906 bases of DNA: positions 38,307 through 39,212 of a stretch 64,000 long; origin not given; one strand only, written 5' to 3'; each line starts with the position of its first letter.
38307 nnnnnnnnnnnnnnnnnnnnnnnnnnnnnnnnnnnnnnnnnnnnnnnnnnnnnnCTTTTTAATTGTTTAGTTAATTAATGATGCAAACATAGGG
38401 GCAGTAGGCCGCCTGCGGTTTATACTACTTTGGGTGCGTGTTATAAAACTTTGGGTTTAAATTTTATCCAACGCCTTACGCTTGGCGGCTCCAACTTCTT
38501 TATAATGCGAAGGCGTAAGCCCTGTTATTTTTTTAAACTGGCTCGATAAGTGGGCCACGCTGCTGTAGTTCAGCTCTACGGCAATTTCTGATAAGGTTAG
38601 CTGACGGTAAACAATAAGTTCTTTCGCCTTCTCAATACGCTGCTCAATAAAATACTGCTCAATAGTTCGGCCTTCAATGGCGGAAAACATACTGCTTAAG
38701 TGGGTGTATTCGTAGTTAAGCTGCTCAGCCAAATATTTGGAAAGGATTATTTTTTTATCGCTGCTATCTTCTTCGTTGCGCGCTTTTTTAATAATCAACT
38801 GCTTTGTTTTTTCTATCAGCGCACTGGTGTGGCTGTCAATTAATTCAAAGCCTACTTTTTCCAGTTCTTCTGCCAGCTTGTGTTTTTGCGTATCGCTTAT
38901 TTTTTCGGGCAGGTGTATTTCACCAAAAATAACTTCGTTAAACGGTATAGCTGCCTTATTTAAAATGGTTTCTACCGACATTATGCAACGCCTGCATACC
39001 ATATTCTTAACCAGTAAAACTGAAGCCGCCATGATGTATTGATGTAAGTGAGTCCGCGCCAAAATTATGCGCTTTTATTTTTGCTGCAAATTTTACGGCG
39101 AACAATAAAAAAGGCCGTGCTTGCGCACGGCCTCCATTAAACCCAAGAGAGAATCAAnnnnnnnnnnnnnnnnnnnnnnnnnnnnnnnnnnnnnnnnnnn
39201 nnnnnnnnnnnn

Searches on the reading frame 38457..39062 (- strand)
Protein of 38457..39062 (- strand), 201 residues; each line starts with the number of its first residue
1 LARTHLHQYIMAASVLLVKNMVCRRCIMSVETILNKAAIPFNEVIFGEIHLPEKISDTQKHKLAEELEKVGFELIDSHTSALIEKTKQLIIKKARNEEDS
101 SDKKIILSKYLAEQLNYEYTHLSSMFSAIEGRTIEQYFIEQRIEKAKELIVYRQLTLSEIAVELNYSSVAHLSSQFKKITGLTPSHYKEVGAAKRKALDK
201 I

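Call 6: search_protein_families(library=pfam, proteins=[window:38457-39062:-], max_evalue=1)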
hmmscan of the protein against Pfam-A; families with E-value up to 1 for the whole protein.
window:38457-39062:- (201 aa): 2 families
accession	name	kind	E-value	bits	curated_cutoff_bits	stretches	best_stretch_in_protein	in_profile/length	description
PF12833.13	HTH_18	-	3.5e-18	66.1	33.6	1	111-188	1-78/80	Helix-turn-helix domain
PF00165.29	HTH_AraC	-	6.6e-11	42.5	26.6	1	154-187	8-40/42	Bacterial regulatory helix-turn-helix proteins, AraC family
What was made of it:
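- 38457..39032 (-): Regulator gene (191 aa). It has an N-terminal HMA-like domain with an invariant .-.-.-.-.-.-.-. motif and a C-terminal AraC-type HTH. The ATG at 39032 is the likely start; the ORF list extends it to a TTG at 39062. Pfam HTH_18 E=3.5e-18 and HTH_AraC E=6.6e-11 (call 6).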

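Call 7: search_protein_families(library=ncbifam, proteins=[window:38457-39062:-], max_evalue=1)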
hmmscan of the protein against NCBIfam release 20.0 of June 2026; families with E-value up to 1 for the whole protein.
window:38457-39062:- (201 aa): 28 families (the best 25 are shown)
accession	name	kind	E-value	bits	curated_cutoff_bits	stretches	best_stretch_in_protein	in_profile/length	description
TIGR04094.1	adjacent_YSIRK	equivalog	1.6e-13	50.4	200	1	106-188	302-383/383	YSIRK-targeted surface antigen transcriptional regulator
NF049932.1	TranspRegBtr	equivalog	1.5e-12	46.8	900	1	56-189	133-264/531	bacillibactin transport transcriptional regulator Btr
NF047455.1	TF_Staph_AryK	equivalog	3.9e-11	41.9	850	1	103-192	172-260/759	transcriptional regulator AryK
NF007860.0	PRK10572.1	equivalog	4.6e-09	35.5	208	1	46-192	140-286/292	arabinose operon transcriptional regulator AraC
NF006902.0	PRK09393.1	equivalog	7.6e-09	35.2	425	1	109-190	240-321/327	transcriptional regulator FtrA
NF007693.0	PRK10371.1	equivalog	8e-08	31.8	253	1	112-197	221-306/309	transcriptional regulator MelR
NF010027.0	PRK13502.1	equivalog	1e-07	31.7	384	1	114-191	201-278/282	HTH-type transcriptional activator RhaR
TIGR02297.1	HpaA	equivalog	3.6e-07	29.7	274.65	1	98-189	196-286/287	4-hydroxyphenylacetate catabolism regulatory protein HpaA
NF047788.1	TransRegPocR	equivalog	4.9e-07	29.3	500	1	111-190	211-290/296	transcriptional regulator PocR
NF010025.2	PRK13500.1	equivalog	7.7e-07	29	525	1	87-190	175-277/282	HTH-type transcriptional activator RhaR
NF007243.0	PRK09685.1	equivalog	1.2e-06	28.2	199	1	80-189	191-300/303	transcriptional regulator FeaR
NF007584.0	PRK10219.1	equivalog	1.3e-06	28.8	174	1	106-189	22-105/107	superoxide response transcriptional regulator SoxS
NF007432.1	PRK09978.1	equivalog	2.2e-06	27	500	1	130-196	182-248/274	DNA-binding transcriptional regulator GadX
NF049968.1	QhpR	equivalog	6.4e-06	25.5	250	1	130-188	226-284/284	AraC-like transcriptional regulator QhpR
NF007633.0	PRK10296.1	equivalog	1.5e-05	24.6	264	1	132-189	216-273/280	transcriptional regulator ChbR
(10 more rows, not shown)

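Call 12: find_encoding_contigs(protein=window:38457-39062:-, flank=3000, max_places=6)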
Protein window:38457-39062:- (201 aa): no gene with exactly this product is on record in the collection.

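Call 13: find_related_loci(query=window:38460-39032:-, collection=genome_contigs, flank=4000)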
Query seq(191 aa) (191 aa) in genome_contigs; peptide patterns used: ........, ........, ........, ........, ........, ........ (x = any residue, [..] = any of these).
96 stretches matched a pattern; 38 encode a relative of the query (tblastn E <= 1e-3); 38 distinct loci.
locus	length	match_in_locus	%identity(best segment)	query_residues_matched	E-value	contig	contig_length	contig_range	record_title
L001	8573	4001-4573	81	1-191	7e-103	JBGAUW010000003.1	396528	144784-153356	MAG: Chitinophagales bacterium isolate MAG_MBR_H10.09 MBRH10-9_opera_contig_90, whole genome shotgun sequence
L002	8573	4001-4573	79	1-191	2e-102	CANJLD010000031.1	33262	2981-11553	MAG: Bacteroidetes bacterium isolate RH-23may17-677 genome assembly, contig: RH-23may17-C9270, whole genome shotgun sequ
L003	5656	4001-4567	77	3-191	3e-97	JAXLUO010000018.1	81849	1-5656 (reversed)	MAG: Chitinophagales bacterium isolate STL-BAC32 C2.193.fa-18, whole genome shotgun sequence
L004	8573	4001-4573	73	1-191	1e-94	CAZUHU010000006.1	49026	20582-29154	MAG TPA_asm: uncultured Chitinophaga sp. isolate SRP189682_co1_467 genome assembly, contig: NODE_786_length_49026_cov_7.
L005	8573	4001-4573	73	1-191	1e-94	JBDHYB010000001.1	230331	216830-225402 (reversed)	MAG: Chitinophagales bacterium isolate AS-MICRO-OLR.239 NODE_92_length_230331_cov_6.258377, whole genome shotgun sequenc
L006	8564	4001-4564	66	4-191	1e-85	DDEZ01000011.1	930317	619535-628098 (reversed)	MAG TPA_asm: Bacteroidetes bacterium UBA1941 UBA1941_contig_828, whole genome shotgun sequence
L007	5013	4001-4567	51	1-191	2e-57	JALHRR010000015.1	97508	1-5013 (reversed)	MAG: Saprospiraceae bacterium isolate maxbin.211 c_000000001372, whole genome shotgun sequence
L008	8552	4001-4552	51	6-191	2e-56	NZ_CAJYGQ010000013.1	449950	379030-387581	MAG: uncultured Mucilaginibacter sp. isolate S2C32656_SP139, whole genome shotgun sequence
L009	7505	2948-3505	51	4-191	2e-56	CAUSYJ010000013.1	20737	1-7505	MAG TPA_asm: uncultured Alloprevotella sp. isolate DRR247342_bin.14_MetaWRAP_v1.3_MAG genome assembly, contig: ERZ142221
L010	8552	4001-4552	53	5-191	4e-56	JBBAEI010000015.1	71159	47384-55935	MAG: Weeksellaceae bacterium isolate SO_2017_LW2_150 scaffold_857_c1_LW138R_2017, whole genome shotgun sequence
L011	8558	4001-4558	51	4-191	7e-56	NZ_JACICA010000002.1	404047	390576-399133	Alloprevotella rava strain DSM 22548 Ga0373290_02, whole genome shotgun sequence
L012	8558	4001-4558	49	4-191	4e-56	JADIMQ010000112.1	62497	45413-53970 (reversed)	MAG: Candidatus Cryptobacteroides merdigallinarum isolate 20514 A2M15__C462725_L62497_SRR9113710, whole genome shotgun s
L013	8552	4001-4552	48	6-191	1e-55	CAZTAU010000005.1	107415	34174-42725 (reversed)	MAG TPA_asm: uncultured Mucilaginibacter sp. isolate SRP193066_co1_230 genome assembly, contig: NODE_226_length_107415_c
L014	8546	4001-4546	49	8-191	6e-54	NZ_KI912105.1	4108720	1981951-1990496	Alkaliflexus imshenetskii DSM 15055 strain Z-7010, DSM 15055 AlkimDRAFT_AIB.5, whole genome shotgun sequence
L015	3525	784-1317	48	6-185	2e-53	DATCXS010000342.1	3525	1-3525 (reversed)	MAG TPA_asm: Mucilaginibacter sp. isolate SMAG_U7445 k141_140351, whole genome shotgun sequence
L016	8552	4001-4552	47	6-191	1e-52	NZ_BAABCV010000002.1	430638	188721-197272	Mucilaginibacter panaciglaebae strain JCM 17085 sequence02, whole genome shotgun sequence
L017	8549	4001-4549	45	6-191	1e-51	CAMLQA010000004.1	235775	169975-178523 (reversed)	MAG: uncultured Dysgonomonas sp. isolate SRR12181007_bin.9_metawrap_v1.3.0_MAG genome assembly, contig: ERZ12593096_11,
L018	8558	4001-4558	45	6-191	2e-51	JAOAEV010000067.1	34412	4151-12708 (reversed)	MAG: Chlorobiota bacterium isolate SKW269 k141_1235119, whole genome shotgun sequence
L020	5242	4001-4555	46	8-191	1e-49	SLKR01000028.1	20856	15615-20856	MAG: Bacteroidales bacterium isolate CSSed165cm_279 CSSed16-5cm-5944, whole genome shotgun sequence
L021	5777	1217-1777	46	3-191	1e-49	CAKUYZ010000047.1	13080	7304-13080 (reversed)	MAG: uncultured Bacteroidales bacterium isolate REFINED_METABAT215_TOP10_CONTIGS_1500_ASSEMBLY_K77_MERGED__Hadza_MoBio_h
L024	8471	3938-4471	46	6-185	3e-47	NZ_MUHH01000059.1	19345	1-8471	Flavobacterium tructae strain CCUG 60100 WGS0044_contig_59, whole genome shotgun sequence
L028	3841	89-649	46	6-191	4e-44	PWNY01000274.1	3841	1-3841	MAG: Bacteroidales bacterium isolate CSSed10_347 CS-Sed10-C89637, whole genome shotgun sequence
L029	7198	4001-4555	46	6-191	8e-44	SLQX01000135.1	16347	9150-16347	MAG: Bacteroidales bacterium isolate CSSed165cm_555 CSSed16-5cm-10048, whole genome shotgun sequence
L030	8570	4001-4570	41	1-191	1e-43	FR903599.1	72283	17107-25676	Prevotella sp. CAG:617 genomic scaffold, scf75, whole genome shotgun sequence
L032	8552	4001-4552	43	6-191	3e-43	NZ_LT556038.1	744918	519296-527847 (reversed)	Leyella lascolaii strain khD1, whole genome shotgun sequence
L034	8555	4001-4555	42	6-191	9e-40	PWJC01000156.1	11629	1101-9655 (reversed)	MAG: Bacteroidales bacterium isolate CSSed10_131 CS-Sed10-C13750, whole genome shotgun sequence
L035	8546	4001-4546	40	6-191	2e-36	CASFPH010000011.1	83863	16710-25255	uncultured Bacteroidales bacterium isolate B1_L1_359359_idba_bin.97 genome assembly, contig: B1_L1_359359_idba_bin.97.fa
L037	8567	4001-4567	51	1-191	2e-56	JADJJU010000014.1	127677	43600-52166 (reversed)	MAG: Saprospiraceae bacterium isolate Ejby_18-Q3-R6-50_MAXAC.240 tig00011210-10-1282720, whole genome shotgun sequence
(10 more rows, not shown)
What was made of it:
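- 38457..39032 (-): Orthologues align from the MAAS start (call 13).
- The peptide-linked regulator clade is separate from the ATPase-linked clade (call 13).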

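Call 17: search_protein_families(library=pfam, proteins=[L012:4760-7057:+, L017:4658-6943:+, L024:4913-7195:+, L030:4654-7122:+, L021:1866-4061:+, L008:4619-5365:+, L018:4610-5449:+, L011:4589-5464:+, L014:4648-6237:+, L020:1738-3975:+], max_evalue=0.00001)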
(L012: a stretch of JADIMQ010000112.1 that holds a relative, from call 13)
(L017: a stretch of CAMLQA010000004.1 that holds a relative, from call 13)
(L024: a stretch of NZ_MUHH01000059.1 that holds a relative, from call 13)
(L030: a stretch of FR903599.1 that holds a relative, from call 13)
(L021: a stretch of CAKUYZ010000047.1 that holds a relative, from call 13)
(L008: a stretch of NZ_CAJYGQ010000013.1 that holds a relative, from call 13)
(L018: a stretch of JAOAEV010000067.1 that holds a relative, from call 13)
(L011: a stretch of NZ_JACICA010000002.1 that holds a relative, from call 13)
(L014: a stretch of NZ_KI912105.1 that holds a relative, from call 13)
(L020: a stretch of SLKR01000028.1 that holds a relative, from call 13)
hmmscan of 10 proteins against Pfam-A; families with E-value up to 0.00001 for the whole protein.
L012:4760-7057:+ (766 aa): 3 families
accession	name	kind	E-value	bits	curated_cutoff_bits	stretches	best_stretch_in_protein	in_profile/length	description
PF00122.25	E1-E2_ATPase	-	1.4e-57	194.6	28.1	1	236-419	2-180/181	E1-E2 ATPase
PF00702.32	Hydrolase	-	5.8e-31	108.8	26.4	1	436-659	1-191/191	haloacid dehalogenase-like hydrolase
PF00403.32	HMA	-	2.5e-15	57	24.8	1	21-81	2-62/62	Heavy-metal-associated domain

L017:4658-6943:+ (762 aa): 4 families
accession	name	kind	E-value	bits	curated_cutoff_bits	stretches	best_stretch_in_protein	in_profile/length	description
PF00122.25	E1-E2_ATPase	-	2.7e-59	200.2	28.1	1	250-429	3-180/181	E1-E2 ATPase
PF00702.32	Hydrolase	-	3.5e-29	103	26.4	1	448-662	3-191/191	haloacid dehalogenase-like hydrolase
PF00403.32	HMA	-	3.1e-11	43.9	24.8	1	38-96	4-62/62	Heavy-metal-associated domain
PF08282.18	Hydrolase_3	-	4.2e-06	27.1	20.9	0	634-686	195-247/255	haloacid dehalogenase-like hydrolase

L024:4913-7195:+ (761 aa): 3 families
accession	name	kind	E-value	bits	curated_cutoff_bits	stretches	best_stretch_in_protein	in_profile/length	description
PF07732.21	Cu-oxidase_3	-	1.7e-43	147.9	21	1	44-157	2-118/119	Multicopper oxidase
PF07731.20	Cu-oxidase_2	-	1.2e-30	106.5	20.4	1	449-563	7-135/137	Multicopper oxidase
PF00394.28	Cu-oxidase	-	2.9e-18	66.9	21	1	238-328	36-136/157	Multicopper oxidase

L030:4654-7122:+ (823 aa): 4 families
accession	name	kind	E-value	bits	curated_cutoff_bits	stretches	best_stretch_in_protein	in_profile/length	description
PF00122.25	E1-E2_ATPase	-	1.1e-53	181.9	28.1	1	224-403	2-179/181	E1-E2 ATPase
PF00702.32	Hydrolase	-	3.1e-36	126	26.4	1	421-638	1-191/191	haloacid dehalogenase-like hydrolase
PF00403.32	HMA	-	8.9e-23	80.9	24.8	2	8-68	2-62/62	Heavy-metal-associated domain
PF08282.18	Hydrolase_3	-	3.8e-06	27.3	20.9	0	611-661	196-246/255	haloacid dehalogenase-like hydrolase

L021:1866-4061:+ (732 aa): 3 families
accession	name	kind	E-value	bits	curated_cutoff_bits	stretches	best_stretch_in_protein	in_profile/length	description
PF00122.25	E1-E2_ATPase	-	3.2e-53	180.4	28.1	1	221-401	2-180/181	E1-E2 ATPase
PF00702.32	Hydrolase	-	1.1e-30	107.9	26.4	1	419-632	2-191/191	haloacid dehalogenase-like hydrolase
PF00403.32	HMA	-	1.1e-12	48.5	24.8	1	11-71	2-62/62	Heavy-metal-associated domain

L008:4619-5365:+ (249 aa): 2 families
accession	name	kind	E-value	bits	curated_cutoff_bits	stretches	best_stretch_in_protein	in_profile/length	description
PF00403.32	HMA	-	1.2e-11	45.2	24.8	1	4-60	1-58/62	Heavy-metal-associated domain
PF07291.16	MauE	-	6.2e-11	43.1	27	1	125-247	7-127/128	Methylamine utilisation protein MauE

L018:4610-5449:+ (280 aa): 2 families
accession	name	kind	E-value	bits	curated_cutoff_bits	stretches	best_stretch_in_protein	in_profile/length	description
PF20181.5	DUF6544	-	2.4e-45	154.9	25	1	53-271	6-220/221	Family of unknown function (DUF6544)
PF21900.3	DUF6920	-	7.3e-45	153.6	27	1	56-279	1-222/222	Family of unknown function (DUF6920)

L011:4589-5464:+ (292 aa): 1 family
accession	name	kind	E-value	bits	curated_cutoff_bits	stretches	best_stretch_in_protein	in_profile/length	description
PF03279.18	Lip_A_acyltrans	-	2.4e-31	109.5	22.3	1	8-288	18-294/295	Bacterial lipid A biosynthesis acyltransferase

L014:4648-6237:+ (530 aa): 4 families
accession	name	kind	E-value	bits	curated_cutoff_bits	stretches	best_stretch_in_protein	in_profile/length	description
PF00890.30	FAD_binding_2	-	1.2e-92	311.7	20.4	1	13-397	1-414/414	FAD binding domain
PF02910.25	Succ_DH_flav_C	-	2.6e-12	47.2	20.8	1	446-526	2-88/130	Fumarate reductase flavoprotein C-term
PF07992.20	Pyr_redox_2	-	5.5e-09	36.3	26.1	0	12-118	1-88/291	Pyridine nucleotide-disulphide oxidoreductase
PF01266.30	DAO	-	6e-08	33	27.9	1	13-145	1-121/353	FAD dependent oxidoreductase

L020:1738-3975:+ (746 aa): 2 families
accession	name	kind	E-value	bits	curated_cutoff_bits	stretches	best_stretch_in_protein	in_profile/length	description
PF00912.28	Transgly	-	1.7e-50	171.3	27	1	58-236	3-177/178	Transglycosylase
PF00905.27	Transpeptidase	-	4.5e-23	82.3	22.1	1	397-625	4-246/299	Penicillin binding protein transpeptidase domain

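Call 44: search_protein_families(library=pfam, proteins=[L037:5084-5875:+, L037:5944-7236:+, L010:4588-5364:+, L013:4633-5364:+, L016:4635-5366:+, L034:4677-5438:+, L035:4642-5880:+, L029:4660-5034:+, L032:4892-7513:+, L028:775-3840:+], max_evalue=0.0001)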
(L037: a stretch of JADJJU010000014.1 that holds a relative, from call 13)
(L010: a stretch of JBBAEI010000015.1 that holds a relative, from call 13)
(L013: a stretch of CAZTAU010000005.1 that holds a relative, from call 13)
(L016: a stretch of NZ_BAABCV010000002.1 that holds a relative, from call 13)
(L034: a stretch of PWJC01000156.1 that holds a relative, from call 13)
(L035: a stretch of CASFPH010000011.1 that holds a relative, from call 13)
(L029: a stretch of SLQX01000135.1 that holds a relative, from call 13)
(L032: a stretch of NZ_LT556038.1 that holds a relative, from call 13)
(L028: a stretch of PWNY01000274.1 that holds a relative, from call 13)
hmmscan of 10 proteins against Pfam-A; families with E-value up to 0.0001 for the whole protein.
L037:5084-5875:+ (264 aa): 1 family
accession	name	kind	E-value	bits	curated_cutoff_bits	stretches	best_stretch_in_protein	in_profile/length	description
PF00403.32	HMA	-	1.7e-15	57.6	24.8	1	19-80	1-62/62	Heavy-metal-associated domain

L037:5944-7236:+ (431 aa): 3 families
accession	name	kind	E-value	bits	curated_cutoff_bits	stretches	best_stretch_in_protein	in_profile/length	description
PF00122.25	E1-E2_ATPase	-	4.1e-37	127.9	28.1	1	1-130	54-181/181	E1-E2 ATPase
PF00702.32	Hydrolase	-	3.2e-34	119.5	26.4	1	147-360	2-191/191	haloacid dehalogenase-like hydrolase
PF08282.18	Hydrolase_3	-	6.4e-08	33.1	20.9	0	338-382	201-245/255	haloacid dehalogenase-like hydrolase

L010:4588-5364:+ (259 aa): 1 family
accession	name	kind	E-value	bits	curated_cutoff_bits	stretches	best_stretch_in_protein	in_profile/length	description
PF12412.13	DUF3667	-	2.1e-13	50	27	1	54-98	1-45/45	Protein of unknown function (DUF3667)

L013:4633-5364:+ (244 aa): 2 families
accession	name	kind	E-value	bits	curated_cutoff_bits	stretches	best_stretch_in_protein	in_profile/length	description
PF07291.16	MauE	-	7e-12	46.2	27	1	119-241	7-127/128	Methylamine utilisation protein MauE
PF00403.32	HMA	-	6.2e-11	43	24.8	1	4-49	1-46/62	Heavy-metal-associated domain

L016:4635-5366:+ (244 aa): 2 families
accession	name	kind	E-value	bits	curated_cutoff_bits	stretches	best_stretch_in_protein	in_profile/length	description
PF07291.16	MauE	-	6.2e-11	43.1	27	1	117-240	5-126/128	Methylamine utilisation protein MauE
PF00403.32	HMA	-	2.9e-10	40.8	24.8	1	4-46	1-43/62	Heavy-metal-associated domain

L034:4677-5438:+ (254 aa): 2 families
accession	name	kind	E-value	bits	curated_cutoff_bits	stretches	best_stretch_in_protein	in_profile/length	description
PF07291.16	MauE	-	1.6e-14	54.8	27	1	131-253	7-127/128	Methylamine utilisation protein MauE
PF00403.32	HMA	-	1.8e-11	44.7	24.8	1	8-66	1-60/62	Heavy-metal-associated domain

L035:4642-5880:+ (413 aa): 2 families
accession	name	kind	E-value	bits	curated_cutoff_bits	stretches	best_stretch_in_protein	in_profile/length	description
PF03773.19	ArsP_1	-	9e-46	156.8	32.3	1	9-286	11-292/294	Predicted permease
PF00403.32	HMA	-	4.3e-15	56.3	24.8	1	356-410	4-61/62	Heavy-metal-associated domain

L029:4660-5034:+ (125 aa): 1 family
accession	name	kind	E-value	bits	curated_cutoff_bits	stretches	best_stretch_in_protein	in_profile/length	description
PF00403.32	HMA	-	4.2e-11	43.5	24.8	1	30-84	7-62/62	Heavy-metal-associated domain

L032:4892-7513:+ (874 aa): 3 families
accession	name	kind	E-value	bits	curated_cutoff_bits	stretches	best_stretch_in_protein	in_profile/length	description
PF00122.25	E1-E2_ATPase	-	4.5e-57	192.9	28.1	1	271-450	2-179/181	E1-E2 ATPase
PF00702.32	Hydrolase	-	6e-35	121.8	26.4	1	469-682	2-191/191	haloacid dehalogenase-like hydrolase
PF00403.32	HMA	-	1.1e-26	93.4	24.8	2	57-117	2-62/62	Heavy-metal-associated domain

L028:775-3840:+ (1022 aa): 1 family
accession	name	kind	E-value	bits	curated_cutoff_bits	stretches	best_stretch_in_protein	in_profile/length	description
PF00873.25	ACR_tran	-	6.9e-125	418.4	28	3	5-521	1-486/1021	AcrB/AcrD/AcrF family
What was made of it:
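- Relatives of the regulator also precede HMA-MauE and HMA-ArsP proteins of unknown specificity (call 44).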
